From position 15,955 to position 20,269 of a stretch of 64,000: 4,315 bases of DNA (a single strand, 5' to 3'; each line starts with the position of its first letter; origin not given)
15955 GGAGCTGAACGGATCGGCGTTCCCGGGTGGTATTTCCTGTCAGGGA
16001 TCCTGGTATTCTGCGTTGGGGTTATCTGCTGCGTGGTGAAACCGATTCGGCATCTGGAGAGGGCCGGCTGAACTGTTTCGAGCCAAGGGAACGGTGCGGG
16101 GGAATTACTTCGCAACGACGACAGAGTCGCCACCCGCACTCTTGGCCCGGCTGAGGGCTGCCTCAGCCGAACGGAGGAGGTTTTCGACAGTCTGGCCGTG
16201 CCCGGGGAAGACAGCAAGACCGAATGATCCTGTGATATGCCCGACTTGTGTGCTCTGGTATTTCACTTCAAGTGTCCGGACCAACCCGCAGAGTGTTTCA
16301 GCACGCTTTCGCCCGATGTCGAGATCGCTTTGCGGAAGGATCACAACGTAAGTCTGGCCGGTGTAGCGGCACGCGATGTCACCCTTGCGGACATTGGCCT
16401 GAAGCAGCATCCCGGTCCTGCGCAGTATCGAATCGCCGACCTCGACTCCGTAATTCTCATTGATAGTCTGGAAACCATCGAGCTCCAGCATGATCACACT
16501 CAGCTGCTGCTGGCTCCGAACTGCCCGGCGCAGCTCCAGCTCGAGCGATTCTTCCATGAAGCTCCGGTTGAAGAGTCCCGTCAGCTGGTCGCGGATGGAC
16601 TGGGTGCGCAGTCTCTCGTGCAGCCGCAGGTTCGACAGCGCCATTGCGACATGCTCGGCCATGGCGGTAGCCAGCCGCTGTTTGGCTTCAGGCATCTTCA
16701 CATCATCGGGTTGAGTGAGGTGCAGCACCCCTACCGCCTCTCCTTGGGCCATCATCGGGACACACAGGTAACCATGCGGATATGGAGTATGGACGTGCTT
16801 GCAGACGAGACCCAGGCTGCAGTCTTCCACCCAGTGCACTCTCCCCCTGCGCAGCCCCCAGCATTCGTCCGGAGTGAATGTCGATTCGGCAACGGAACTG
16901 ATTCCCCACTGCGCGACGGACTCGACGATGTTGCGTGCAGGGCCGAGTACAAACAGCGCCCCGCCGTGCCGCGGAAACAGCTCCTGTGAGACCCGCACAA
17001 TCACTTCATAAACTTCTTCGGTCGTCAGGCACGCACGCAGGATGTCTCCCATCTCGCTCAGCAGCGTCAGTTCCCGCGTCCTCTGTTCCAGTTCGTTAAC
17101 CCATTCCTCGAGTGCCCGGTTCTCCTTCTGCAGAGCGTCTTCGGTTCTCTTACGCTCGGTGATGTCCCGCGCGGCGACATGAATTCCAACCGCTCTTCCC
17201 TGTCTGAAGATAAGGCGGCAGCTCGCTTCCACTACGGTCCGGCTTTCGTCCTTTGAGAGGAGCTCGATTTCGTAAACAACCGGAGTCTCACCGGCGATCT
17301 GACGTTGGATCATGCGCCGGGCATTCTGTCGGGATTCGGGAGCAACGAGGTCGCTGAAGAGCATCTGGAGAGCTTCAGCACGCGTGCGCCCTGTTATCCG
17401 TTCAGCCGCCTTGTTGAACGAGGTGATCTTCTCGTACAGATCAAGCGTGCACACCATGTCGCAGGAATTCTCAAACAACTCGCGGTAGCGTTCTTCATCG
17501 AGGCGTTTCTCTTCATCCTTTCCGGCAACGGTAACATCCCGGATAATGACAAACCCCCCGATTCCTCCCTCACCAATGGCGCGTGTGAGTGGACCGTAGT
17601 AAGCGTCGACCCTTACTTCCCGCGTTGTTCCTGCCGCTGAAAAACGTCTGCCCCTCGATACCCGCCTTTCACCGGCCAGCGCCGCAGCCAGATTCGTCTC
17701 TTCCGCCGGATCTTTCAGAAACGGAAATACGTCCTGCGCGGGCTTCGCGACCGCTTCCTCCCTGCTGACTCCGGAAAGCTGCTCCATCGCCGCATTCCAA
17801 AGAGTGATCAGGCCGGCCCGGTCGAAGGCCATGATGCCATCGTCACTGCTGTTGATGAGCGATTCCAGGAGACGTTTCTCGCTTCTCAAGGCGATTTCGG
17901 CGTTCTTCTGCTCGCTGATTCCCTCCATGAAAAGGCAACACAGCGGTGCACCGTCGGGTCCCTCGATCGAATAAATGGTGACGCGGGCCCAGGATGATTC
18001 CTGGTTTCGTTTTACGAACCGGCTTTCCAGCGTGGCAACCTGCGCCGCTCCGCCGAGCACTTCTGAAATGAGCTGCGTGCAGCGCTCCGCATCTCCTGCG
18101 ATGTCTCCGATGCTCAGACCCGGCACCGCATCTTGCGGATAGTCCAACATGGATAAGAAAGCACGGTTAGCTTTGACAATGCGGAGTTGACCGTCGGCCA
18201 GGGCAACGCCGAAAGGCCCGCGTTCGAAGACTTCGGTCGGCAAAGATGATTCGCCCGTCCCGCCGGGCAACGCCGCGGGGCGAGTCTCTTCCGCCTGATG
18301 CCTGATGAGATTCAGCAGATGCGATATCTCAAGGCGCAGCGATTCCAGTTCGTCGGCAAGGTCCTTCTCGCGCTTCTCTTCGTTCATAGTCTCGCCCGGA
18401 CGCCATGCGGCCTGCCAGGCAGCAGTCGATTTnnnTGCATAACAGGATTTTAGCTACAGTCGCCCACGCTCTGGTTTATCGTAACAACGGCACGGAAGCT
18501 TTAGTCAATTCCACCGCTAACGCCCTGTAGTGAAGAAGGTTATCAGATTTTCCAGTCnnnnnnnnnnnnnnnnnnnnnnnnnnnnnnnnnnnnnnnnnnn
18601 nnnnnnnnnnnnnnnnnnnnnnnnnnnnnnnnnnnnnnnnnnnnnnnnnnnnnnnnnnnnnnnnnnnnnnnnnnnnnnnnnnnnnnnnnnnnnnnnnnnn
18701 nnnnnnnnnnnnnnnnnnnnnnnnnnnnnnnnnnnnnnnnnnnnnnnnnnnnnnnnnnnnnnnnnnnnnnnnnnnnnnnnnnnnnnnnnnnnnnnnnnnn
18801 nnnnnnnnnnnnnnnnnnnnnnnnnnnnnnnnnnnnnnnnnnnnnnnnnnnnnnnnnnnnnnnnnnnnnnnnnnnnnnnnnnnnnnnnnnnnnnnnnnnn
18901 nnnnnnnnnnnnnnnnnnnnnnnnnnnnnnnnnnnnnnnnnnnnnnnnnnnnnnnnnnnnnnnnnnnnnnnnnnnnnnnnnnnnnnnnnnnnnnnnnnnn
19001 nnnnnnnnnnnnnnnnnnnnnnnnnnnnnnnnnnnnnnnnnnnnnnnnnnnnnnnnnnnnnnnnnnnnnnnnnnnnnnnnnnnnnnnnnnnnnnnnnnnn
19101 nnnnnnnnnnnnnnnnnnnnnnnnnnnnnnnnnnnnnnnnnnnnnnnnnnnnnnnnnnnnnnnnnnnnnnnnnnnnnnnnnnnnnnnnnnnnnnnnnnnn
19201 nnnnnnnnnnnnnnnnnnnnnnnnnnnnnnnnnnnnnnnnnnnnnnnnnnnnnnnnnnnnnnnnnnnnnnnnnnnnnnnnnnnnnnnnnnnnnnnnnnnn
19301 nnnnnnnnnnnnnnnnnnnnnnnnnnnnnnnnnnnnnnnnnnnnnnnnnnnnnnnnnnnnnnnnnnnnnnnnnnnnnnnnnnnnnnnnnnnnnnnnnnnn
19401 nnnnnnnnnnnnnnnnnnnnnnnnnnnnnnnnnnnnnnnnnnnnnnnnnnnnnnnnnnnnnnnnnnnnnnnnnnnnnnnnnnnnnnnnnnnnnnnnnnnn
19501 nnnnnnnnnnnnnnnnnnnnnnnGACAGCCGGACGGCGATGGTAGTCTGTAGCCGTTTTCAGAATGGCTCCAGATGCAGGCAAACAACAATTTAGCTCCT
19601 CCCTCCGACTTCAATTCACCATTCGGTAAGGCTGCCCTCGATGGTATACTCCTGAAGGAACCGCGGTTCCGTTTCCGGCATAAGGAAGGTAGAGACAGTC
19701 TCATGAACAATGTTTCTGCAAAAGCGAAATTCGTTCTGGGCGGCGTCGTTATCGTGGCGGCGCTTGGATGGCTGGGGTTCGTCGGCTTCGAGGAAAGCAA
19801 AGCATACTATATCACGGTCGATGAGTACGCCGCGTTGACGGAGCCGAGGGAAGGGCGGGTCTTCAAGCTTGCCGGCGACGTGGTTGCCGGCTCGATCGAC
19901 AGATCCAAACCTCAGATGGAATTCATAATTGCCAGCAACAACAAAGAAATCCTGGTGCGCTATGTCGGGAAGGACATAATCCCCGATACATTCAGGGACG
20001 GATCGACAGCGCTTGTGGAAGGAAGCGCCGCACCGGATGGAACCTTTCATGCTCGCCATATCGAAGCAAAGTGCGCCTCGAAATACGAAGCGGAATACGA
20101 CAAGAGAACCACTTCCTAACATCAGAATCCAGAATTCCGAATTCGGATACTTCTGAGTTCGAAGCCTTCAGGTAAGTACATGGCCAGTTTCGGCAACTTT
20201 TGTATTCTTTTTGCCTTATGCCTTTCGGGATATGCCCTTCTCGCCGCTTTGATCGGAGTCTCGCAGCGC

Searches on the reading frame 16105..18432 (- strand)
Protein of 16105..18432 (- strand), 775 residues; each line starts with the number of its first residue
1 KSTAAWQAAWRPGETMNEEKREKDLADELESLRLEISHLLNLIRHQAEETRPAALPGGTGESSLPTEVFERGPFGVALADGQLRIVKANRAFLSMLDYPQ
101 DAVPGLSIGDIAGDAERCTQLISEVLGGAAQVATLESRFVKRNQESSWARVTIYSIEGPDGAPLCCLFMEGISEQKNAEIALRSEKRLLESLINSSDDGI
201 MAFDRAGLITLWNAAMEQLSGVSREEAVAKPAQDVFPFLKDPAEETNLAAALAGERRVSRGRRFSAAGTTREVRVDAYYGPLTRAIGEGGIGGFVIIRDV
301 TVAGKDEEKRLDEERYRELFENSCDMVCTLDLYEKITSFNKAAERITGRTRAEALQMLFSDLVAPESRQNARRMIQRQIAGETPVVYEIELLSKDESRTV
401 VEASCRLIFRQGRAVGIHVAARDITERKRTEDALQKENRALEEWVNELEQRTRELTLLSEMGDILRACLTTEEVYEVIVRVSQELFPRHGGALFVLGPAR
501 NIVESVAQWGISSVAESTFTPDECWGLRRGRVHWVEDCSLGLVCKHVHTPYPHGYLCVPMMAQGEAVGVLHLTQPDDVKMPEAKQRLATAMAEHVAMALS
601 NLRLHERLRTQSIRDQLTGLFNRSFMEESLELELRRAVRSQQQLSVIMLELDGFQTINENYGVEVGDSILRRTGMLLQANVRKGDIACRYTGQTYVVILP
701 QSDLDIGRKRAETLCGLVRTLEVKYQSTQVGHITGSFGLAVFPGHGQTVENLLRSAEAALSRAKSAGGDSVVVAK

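Call 76: search_protein_families(library=pfam, proteins=[window:16105-18432:-], max_evalue=0.001)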
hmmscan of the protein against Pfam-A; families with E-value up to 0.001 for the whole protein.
window:16105-18432:- (775 aa): 10 families
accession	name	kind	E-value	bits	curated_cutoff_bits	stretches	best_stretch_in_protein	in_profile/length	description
PF00990.26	GGDEF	-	5.8e-38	130.6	23.8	1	613-768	2-159/161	Diguanylate cyclase, GGDEF domain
PF08448.16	PAS_4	-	2.2e-35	121.7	23.1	3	320-429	1-110/110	PAS fold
PF00989.32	PAS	-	5.9e-31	107.2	22.6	2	314-424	1-113/113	PAS fold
PF13426.13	PAS_9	-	3e-25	88.9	27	2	326-426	3-103/103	PAS domain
PF13188.13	PAS_8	-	3.8e-24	84.1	21.8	3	188-241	2-55/65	PAS domain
PF08447.18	PAS_3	-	1.1e-12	48.5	25.6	1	338-417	3-85/89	PAS fold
PF12860.13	PAS_7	-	1.3e-10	41.8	27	1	75-112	7-45/115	PAS fold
PF13492.12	GAF_3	-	2.9e-08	34.6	27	1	472-601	3-129/129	GAF domain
PF01590.32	GAF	-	6.2e-08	33.7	22.4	1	472-599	3-133/133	GAF domain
PF13185.12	GAF_2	-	1.2e-07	32.5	28.6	1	470-599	3-135/136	GAF domain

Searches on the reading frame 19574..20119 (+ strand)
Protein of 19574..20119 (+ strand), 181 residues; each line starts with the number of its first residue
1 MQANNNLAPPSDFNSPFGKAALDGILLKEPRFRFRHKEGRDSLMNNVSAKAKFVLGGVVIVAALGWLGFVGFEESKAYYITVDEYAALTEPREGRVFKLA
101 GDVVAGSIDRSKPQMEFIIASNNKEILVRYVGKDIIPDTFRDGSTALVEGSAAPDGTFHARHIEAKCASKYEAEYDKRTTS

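Call 3: search_protein_families(library=pfam, proteins=[window:19574-20119:+], max_evalue=0.01)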
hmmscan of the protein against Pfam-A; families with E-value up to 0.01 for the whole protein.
window:19574-20119:+ (181 aa): 1 family
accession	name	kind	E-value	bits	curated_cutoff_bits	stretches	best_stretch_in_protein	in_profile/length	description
PF03100.22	CcmE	-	1.1e-22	80.7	24.6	1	77-173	2-98/99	CcmE domain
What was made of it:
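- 19703..20119 (+): ccmE, Cys-type (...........), the marker of System I*. The longest ORF starts at 19574; the JGI call starts at 19703. Pfam CcmE (call 3).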

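Call 4: search_protein_families(library=ncbifam, proteins=[window:19574-20119:+], max_evalue=0.01)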
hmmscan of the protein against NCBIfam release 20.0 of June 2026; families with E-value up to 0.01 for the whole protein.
window:19574-20119:+ (181 aa): 8 families
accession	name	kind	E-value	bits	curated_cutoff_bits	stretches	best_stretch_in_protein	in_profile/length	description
NF009727.0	PRK13254.1-1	equivalog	3.5e-17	62.5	126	1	47-175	5-131/144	cytochrome c maturation protein CcmE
NF009731.0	PRK13254.1-5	equivalog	8.1e-15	54.8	152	1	53-171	10-126/155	cytochrome c maturation protein CcmE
NF009729.0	PRK13254.1-3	equivalog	2.2e-13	50.2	171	1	49-171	7-128/155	cytochrome c maturation protein CcmE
NF009730.0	PRK13254.1-4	equivalog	1.1e-09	38.4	310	1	47-171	22-147/165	cytochrome c maturation protein CcmE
NF009638.0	PRK13165.1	equivalog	9.9e-08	31.6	186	1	89-171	52-134/161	cytochrome c maturation protein CcmE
NF009728.0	PRK13254.1-2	equivalog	9.4e-07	28.8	221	1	93-172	50-128/153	cytochrome c maturation protein CcmE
NF009637.0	PRK13159.1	equivalog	1.6e-06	28.2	247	1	89-171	46-127/156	cytochrome c maturation protein CcmE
NF009635.0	PRK13150.1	equivalog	2.3e-05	24.2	264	1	88-172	51-135/159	cytochrome c maturation protein CcmE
